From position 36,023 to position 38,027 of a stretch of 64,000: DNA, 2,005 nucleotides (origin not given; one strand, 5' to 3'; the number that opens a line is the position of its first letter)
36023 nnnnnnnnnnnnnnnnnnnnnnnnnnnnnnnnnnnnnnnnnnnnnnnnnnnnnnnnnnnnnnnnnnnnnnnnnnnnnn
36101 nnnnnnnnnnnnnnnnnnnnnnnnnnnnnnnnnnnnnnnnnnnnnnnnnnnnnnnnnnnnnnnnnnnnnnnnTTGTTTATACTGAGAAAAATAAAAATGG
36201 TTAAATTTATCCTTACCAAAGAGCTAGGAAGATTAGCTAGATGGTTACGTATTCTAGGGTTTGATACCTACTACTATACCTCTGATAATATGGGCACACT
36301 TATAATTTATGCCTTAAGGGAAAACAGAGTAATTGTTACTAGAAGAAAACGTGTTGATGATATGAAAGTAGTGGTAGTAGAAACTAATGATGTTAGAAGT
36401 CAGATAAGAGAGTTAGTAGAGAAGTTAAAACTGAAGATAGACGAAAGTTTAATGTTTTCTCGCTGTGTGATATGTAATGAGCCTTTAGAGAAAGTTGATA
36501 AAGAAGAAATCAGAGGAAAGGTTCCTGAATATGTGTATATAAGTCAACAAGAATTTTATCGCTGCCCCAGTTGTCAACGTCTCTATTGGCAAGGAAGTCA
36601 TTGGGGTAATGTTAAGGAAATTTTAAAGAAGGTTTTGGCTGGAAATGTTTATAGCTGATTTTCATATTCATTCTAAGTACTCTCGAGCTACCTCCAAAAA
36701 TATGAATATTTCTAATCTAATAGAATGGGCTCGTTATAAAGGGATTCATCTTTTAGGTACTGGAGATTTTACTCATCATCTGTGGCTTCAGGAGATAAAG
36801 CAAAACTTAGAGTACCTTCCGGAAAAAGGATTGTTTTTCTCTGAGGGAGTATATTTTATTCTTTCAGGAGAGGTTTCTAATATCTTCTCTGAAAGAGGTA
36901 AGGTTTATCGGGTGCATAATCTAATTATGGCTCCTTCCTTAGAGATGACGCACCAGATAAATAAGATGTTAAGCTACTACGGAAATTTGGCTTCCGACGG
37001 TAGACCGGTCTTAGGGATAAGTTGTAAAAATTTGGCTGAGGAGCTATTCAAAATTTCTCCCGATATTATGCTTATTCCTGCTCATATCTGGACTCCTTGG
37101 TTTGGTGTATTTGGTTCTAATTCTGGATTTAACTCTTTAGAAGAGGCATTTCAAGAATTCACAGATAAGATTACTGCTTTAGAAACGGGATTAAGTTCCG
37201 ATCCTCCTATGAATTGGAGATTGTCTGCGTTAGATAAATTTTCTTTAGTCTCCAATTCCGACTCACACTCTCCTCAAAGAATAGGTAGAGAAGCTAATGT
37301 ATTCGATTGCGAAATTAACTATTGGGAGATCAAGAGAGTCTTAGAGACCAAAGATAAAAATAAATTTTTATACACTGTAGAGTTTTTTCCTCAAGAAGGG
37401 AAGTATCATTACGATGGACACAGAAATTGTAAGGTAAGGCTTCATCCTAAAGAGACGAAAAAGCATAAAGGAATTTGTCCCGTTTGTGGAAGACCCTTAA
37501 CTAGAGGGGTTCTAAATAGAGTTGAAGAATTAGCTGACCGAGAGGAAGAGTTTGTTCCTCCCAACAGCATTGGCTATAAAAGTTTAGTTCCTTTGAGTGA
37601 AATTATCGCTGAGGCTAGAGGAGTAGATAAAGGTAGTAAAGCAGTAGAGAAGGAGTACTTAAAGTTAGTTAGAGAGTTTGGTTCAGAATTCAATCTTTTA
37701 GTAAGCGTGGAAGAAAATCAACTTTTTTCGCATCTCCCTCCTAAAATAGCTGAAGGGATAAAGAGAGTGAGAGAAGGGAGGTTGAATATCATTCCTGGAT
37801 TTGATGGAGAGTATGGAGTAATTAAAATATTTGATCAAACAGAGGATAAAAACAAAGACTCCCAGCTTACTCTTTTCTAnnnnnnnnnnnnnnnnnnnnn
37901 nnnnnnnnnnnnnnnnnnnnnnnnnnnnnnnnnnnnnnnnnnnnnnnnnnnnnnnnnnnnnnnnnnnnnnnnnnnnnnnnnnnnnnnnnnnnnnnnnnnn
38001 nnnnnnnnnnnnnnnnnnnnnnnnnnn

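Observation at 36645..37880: Bacterial EndoQ-like PHP-domain nuclease inserted, with a Mut7-C nuclease-domain protein, between pyrC and carAB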

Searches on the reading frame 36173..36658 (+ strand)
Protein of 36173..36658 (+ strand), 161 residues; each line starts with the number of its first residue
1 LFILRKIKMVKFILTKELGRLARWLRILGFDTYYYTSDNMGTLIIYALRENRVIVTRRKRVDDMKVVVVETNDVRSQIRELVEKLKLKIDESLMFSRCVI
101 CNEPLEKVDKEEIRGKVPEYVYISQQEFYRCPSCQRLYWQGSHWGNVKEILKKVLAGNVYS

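Call 4: search_protein_families(library=pfam, proteins=[window:36173-36658:+])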
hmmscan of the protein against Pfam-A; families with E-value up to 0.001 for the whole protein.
window:36173-36658:+ (161 aa): 2 families
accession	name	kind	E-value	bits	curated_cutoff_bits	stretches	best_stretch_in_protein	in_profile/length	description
PF01927.22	Mut7-C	-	1.1e-41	142.8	23.3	1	11-150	2-145/146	Mut7-C RNAse domain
PF00518.22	E6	-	0.00093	20.1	27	0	77-134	55-110/110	Early Protein (E6)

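Call 5: search_protein_families(library=ncbifam, proteins=[window:36173-36658:+], max_evalue=0.01)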
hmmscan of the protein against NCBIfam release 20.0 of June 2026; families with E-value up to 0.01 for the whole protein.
window:36173-36658:+ (161 aa): 0 families

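Call 36: search_protein_families(library=padloc, proteins=[window:36197-36655:+], max_evalue=0.01)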
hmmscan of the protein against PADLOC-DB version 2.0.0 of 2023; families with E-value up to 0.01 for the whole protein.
window:36197-36655:+ (153 aa): 0 families

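Call 65: search_solved_structures(query=window:36197-36655:+, max_evalue=1)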
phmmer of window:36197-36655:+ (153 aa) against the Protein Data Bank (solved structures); distinct sequences matched with E-value up to 1: 4.
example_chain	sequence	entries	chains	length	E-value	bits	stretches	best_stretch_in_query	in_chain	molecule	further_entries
7l7t_B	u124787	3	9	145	0.87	12.8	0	116-150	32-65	BG505 SOSIP.v5.2(7S) - gp41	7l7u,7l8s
8d0y_B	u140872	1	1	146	0.88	12.8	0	116-150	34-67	BG505SOSIPv8 gp41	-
6vfl_B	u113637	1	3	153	0.97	12.6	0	116-150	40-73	BG505-SOSIPv5.2(7S) - gp41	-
9ayv_B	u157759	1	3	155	1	12.6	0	116-150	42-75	Transmembrane protein gp41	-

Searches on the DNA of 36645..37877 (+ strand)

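Call 71: search_rna_families(sources=[L003, L004, L005, L006, L007, L008, L009, L028, L083, L084, L085, L086], threshold=gathering)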
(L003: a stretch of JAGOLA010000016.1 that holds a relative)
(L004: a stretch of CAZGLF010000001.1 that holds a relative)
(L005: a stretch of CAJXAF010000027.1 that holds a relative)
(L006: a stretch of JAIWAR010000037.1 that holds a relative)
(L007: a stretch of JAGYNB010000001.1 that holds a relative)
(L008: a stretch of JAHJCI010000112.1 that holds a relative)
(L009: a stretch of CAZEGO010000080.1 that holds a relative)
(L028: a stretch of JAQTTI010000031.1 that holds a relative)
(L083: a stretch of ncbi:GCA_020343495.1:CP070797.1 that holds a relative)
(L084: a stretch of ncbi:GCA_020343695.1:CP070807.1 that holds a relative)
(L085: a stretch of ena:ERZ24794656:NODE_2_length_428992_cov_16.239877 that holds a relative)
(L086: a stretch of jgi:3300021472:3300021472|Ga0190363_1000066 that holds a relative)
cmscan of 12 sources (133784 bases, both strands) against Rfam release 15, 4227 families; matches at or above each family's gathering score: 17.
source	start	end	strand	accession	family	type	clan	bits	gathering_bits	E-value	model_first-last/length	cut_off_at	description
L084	1696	1768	-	RF00005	tRNA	Gene; tRNA;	CL00001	73.8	29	5.9e-14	1-71/71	no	tRNA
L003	2710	2782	+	RF00005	tRNA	Gene; tRNA;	CL00001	73.3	29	7.8e-14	1-71/71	no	tRNA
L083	1165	1238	-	RF00005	tRNA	Gene; tRNA;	CL00001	71.8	29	2.1e-13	1-71/71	no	tRNA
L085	8239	8310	+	RF00005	tRNA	Gene; tRNA;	CL00001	71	29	3.5e-13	1-71/71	no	tRNA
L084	1350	1420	-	RF00005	tRNA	Gene; tRNA;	CL00001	70.2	29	5.7e-13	1-71/71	no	tRNA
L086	8730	8801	+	RF00005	tRNA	Gene; tRNA;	CL00001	69.8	29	7.2e-13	1-71/71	no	tRNA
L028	3650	3721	+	RF00005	tRNA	Gene; tRNA;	CL00001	68.8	29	1.4e-12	1-71/71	no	tRNA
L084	8754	8826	+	RF00005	tRNA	Gene; tRNA;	CL00001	68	29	2.4e-12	1-71/71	no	tRNA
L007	7709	7780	+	RF00005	tRNA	Gene; tRNA;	CL00001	67.9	29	2.5e-12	1-71/71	no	tRNA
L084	1579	1661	-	RF00005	tRNA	Gene; tRNA;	CL00001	63.8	29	3.4e-11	1-71/71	no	tRNA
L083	1438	1510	-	RF00005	tRNA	Gene; tRNA;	CL00001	63.2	29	5e-11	1-71/71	no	tRNA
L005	452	526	+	RF00005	tRNA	Gene; tRNA;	CL00001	60.9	29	2.2e-10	1-71/71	no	tRNA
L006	401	475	+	RF00005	tRNA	Gene; tRNA;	CL00001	60.8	29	2.2e-10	1-71/71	no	tRNA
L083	8760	8832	+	RF00005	tRNA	Gene; tRNA;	CL00001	60.6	29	2.4e-10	1-71/71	no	tRNA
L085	1120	1194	+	RF00005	tRNA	Gene; tRNA;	CL00001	59.8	29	4.1e-10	1-71/71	no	tRNA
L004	3011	3114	+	RF00515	PyrR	Cis-reg;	-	58.2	54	4.3e-05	1-115/115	no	PyrR binding site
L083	1316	1397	-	RF00005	tRNA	Gene; tRNA;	CL00001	57.2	29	2.2e-09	1-71/71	no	tRNA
